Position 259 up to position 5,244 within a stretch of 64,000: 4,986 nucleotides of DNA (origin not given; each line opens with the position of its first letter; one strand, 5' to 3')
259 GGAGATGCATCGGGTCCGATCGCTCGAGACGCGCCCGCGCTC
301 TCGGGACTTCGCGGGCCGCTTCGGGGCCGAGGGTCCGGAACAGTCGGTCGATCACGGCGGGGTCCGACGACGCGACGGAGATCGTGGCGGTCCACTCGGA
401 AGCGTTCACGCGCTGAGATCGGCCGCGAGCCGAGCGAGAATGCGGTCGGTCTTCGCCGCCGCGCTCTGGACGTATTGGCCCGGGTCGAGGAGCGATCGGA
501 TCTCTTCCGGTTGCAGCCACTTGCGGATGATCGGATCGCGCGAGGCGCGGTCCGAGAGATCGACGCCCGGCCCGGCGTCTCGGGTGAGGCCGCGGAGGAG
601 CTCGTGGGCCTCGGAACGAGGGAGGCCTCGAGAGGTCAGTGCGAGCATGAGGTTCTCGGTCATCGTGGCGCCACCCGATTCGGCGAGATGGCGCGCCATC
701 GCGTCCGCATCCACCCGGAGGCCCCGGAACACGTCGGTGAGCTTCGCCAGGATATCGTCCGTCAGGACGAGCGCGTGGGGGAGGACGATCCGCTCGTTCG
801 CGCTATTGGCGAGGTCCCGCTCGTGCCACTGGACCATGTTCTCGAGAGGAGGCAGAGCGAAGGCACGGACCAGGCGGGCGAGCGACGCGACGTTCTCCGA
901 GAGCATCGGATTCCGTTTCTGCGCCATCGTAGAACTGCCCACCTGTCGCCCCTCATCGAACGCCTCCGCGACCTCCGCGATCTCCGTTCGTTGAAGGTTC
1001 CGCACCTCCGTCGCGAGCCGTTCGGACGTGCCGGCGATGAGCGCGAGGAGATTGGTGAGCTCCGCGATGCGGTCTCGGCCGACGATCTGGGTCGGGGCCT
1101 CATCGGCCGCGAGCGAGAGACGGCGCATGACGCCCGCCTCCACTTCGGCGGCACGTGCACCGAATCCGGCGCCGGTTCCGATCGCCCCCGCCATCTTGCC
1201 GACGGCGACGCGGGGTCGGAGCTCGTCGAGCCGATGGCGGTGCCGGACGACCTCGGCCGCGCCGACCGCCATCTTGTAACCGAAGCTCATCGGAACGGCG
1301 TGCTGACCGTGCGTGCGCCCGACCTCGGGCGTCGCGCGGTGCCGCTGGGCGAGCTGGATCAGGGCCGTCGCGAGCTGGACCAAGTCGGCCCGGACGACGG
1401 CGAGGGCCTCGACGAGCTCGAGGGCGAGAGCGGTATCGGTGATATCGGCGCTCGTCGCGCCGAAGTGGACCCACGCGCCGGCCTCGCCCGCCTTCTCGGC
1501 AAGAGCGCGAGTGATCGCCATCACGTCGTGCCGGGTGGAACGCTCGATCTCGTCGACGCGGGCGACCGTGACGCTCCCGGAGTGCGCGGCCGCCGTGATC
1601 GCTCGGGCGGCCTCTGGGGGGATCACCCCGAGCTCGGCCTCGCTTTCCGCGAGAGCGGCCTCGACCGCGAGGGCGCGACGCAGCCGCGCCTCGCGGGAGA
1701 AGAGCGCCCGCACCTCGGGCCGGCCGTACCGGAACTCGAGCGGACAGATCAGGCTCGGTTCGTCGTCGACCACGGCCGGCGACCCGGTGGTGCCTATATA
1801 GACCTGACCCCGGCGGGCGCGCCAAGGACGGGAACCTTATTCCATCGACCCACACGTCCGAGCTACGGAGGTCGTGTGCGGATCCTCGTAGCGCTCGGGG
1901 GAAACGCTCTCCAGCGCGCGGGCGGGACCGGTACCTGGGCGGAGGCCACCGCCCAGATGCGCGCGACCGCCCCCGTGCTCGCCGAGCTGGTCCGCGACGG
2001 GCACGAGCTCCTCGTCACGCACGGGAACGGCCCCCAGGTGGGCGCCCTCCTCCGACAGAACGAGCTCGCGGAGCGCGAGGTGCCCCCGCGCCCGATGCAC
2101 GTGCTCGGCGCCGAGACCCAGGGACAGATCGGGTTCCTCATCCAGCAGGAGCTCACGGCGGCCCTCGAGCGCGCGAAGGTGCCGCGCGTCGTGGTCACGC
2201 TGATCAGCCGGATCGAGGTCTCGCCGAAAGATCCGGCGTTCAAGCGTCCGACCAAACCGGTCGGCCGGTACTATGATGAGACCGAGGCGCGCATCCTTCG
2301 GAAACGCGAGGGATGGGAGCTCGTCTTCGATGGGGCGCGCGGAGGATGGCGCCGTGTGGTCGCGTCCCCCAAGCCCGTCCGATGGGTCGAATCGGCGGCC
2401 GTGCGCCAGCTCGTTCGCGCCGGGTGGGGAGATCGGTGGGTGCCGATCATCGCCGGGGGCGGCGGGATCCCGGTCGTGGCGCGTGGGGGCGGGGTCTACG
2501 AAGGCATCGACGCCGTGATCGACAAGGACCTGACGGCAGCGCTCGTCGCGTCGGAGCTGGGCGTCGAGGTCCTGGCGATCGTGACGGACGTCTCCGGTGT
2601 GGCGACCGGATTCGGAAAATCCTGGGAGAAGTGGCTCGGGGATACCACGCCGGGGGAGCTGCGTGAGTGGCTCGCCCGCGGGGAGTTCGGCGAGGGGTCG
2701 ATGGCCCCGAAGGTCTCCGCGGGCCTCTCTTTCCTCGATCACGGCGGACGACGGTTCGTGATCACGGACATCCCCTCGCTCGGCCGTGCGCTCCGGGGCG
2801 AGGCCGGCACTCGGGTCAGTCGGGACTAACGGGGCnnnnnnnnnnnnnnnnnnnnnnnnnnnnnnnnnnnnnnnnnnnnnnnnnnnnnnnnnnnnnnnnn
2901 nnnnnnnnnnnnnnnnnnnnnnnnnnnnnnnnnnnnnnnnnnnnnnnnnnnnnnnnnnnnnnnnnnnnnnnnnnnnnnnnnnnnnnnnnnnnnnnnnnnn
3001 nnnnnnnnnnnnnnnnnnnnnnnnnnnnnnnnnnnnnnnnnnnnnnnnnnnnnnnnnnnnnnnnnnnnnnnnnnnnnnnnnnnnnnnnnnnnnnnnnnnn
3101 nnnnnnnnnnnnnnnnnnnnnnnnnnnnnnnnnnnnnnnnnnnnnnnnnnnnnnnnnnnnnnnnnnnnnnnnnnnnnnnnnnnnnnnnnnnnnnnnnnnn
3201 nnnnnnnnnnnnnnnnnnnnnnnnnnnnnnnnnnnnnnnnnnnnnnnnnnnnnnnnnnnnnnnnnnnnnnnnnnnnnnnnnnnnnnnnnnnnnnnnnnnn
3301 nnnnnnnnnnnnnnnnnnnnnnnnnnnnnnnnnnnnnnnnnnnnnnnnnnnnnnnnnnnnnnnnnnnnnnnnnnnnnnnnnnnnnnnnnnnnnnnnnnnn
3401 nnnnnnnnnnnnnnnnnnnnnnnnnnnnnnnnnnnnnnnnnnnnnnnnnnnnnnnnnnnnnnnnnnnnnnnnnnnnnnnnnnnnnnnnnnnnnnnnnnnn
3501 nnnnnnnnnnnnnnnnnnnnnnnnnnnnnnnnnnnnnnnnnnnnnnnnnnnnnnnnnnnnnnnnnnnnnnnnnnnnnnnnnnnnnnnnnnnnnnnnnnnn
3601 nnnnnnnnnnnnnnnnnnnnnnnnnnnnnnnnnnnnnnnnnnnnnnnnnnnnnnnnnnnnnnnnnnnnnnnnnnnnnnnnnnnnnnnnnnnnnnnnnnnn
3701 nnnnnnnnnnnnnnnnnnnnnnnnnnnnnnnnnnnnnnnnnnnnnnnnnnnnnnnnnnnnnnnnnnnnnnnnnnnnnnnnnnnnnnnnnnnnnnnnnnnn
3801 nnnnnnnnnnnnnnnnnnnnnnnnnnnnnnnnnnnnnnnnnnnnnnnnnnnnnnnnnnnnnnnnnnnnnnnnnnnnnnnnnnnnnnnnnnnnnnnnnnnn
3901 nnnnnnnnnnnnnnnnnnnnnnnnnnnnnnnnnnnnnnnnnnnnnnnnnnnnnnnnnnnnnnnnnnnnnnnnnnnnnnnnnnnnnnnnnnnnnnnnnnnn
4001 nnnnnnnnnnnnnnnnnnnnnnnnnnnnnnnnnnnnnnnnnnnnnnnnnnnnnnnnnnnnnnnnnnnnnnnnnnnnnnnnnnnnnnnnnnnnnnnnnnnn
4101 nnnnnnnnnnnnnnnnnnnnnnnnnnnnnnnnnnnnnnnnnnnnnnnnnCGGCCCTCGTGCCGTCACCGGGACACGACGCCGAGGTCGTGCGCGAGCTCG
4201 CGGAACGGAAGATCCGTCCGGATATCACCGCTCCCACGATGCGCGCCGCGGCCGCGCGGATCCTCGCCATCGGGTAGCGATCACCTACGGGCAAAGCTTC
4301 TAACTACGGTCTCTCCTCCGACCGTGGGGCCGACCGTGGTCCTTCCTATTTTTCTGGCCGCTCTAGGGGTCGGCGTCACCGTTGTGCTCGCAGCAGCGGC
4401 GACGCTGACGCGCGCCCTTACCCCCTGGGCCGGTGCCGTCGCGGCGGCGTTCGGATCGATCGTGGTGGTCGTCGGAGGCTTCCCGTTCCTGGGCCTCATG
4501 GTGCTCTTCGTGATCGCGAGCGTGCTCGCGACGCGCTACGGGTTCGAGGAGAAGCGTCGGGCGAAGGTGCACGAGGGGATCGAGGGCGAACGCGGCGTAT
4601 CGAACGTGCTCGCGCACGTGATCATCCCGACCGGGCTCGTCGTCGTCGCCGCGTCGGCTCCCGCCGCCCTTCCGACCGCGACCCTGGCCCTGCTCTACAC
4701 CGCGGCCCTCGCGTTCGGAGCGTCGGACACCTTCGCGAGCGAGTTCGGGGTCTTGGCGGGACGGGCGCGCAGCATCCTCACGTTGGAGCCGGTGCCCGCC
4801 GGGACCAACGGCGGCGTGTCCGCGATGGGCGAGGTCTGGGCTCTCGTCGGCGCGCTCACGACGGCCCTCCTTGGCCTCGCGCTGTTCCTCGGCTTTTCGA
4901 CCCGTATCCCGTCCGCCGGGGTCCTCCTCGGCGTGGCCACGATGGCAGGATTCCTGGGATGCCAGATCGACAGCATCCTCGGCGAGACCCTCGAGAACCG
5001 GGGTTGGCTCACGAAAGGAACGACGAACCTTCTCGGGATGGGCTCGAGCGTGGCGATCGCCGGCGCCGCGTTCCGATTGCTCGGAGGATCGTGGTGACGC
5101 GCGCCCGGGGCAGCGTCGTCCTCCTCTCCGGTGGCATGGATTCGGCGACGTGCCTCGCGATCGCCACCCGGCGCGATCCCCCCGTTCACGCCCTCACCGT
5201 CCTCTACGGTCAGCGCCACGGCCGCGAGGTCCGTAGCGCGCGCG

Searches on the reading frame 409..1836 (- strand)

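Call 71: search_protein_families(library=ncbifam, proteins=[window:409-1836:-], max_evalue=0.00001)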
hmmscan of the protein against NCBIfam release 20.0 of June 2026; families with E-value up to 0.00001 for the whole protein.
window:409-1836:- (476 aa): 17 families
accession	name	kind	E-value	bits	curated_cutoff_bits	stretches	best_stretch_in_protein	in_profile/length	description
TIGR00928.1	purB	equivalog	4.1e-133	444.3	326.2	1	33-466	1-435/436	adenylosuccinate lyase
NF052536.2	CoM_syn_XcbD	exception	3.4e-102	342.5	600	1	37-467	14-443/443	3-sulfopropionylcysteine synthase XcbD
NF006500.1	PRK08937.2-4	subfamily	3.8e-100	335.8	626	1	36-470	13-446/448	adenylosuccinate lyase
NF006554.0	PRK09053.1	equivalog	1.3e-81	274.7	595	1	37-471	13-449/453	3-carboxy-cis,cis-muconate cycloisomerase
TIGR02426.1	protocat_pcaB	equivalog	2.2e-63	214.3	355.75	1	38-373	7-338/338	3-carboxy-cis,cis-muconate cycloisomerase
NF052556.1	NtrsucLyaStm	equivalog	8.3e-57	193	650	1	28-468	16-465/466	nitrosuccinate lyase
NF004631.0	PRK05975.1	equivalog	6.5e-43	147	371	1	38-359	16-331/352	3-carboxy-cis,cis-muconate cycloisomerase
NF006764.0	PRK09285.1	equivalog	3.8e-34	117.9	446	1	30-421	9-412/456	adenylosuccinate lyase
TIGR00838.1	argH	equivalog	4.7e-20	72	279.5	1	58-458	34-431/455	argininosuccinate lyase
NF002563.0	PRK02186.1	subfamily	2.6e-15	55.7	625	1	51-414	437-797/890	argininosuccinate lyase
NF008909.0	PRK12273.1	subfamily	3.2e-13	49.4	510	1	130-321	144-340/474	aspartate ammonia-lyase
NF008964.0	PRK12308.1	equivalog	1.5e-12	46.7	657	1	69-413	47-387/624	argininosuccinate lyase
NF009089.0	PRK12425.1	equivalog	6.1e-09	35.2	840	1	127-323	136-338/464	class II fumarate hydratase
NF052535.1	CoM_syn_XcbC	exception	1.7e-08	33.7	575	1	61-420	45-396/495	2-phosphosulfolactate phosphatase XcbC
TIGR00979.1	fumC_II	equivalog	2.4e-07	29.9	664.75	1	129-320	137-334/458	class II fumarate hydratase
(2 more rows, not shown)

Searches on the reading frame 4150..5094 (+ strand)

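Call 71: search_protein_families(library=ncbifam, proteins=[window:4150-5094:+], max_evalue=0.00001)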
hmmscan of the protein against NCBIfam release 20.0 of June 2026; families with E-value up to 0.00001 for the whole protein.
window:4150-5094:+ (315 aa): 1 family
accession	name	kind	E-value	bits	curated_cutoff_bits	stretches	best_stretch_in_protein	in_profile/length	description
TIGR00297.1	TIGR00297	hypoth_equivalog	5.4e-38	131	205.85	1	77-303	11-229/237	TIGR00297 family protein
